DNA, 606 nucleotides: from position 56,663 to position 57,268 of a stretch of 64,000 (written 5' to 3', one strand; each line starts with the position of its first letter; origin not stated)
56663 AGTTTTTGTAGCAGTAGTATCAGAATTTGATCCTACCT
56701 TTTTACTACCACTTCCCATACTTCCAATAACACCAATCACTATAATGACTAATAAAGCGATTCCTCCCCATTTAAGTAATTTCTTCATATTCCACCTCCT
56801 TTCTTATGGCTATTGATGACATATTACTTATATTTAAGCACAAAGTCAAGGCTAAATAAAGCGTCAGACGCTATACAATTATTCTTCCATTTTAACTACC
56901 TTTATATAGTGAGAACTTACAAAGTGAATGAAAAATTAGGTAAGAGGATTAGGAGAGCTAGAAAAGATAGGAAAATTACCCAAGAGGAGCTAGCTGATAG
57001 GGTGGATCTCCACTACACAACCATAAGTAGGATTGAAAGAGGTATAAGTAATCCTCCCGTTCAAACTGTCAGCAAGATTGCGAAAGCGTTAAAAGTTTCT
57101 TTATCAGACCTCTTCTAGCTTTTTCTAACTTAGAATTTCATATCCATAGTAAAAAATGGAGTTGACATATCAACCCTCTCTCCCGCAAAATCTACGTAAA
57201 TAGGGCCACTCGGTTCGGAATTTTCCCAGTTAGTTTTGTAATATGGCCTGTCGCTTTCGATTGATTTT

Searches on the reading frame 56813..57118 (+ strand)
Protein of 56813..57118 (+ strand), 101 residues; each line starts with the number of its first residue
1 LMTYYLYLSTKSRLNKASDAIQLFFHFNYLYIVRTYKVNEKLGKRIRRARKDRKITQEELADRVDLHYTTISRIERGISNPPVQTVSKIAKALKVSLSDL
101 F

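Call 61: search_protein_families(library=pfam, proteins=[window:56813-57118:+], max_evalue=0.1)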
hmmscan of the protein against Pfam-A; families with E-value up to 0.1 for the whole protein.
window:56813-57118:+ (101 aa): 13 families
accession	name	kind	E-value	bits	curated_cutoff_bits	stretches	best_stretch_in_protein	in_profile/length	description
PF01381.28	HTH_3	-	4e-19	68.8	23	1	46-100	1-55/55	Helix-turn-helix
PF12844.13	HTH_19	-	2.7e-11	43.7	30.2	1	43-101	1-59/64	Helix-turn-helix domain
PF13560.12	HTH_31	-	3.3e-11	43.8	27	1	42-97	2-58/64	Helix-turn-helix domain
PF13443.12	HTH_26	-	2e-10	41.2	22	1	45-101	1-58/63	Cro/C1-type HTH DNA-binding domain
PF13384.12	HTH_23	-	0.0023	18.2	24.6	0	51-74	15-37/50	Homeodomain-like domain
PF13413.12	HTH_25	-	0.0027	17.9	24.6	1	46-77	2-33/62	Helix-turn-helix domain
PF04545.22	Sigma70_r4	-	0.0042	17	24.1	0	48-76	14-42/50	Sigma-70, region 4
PF13412.12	HTH_24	-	0.0048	16.9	21.9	0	50-73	13-36/48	Winged helix-turn-helix DNA-binding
PF13545.12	HTH_Crp_2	-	0.0076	16.6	27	1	51-74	19-42/70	Crp-like helix-turn-helix domain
PF01047.28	MarR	-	0.017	15.4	24.6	0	53-74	16-37/59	MarR family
PF08279.18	HTH_11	-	0.019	15.3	25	0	51-73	11-34/55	HTH domain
PF13744.12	HTH_37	-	0.024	14.9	27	1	41-77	18-54/80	Helix-turn-helix domain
PF15731.11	MqsA_antitoxin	-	0.044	14.3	30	1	38-87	64-115/131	Antitoxin component of bacterial toxin-antitoxin system, MqsA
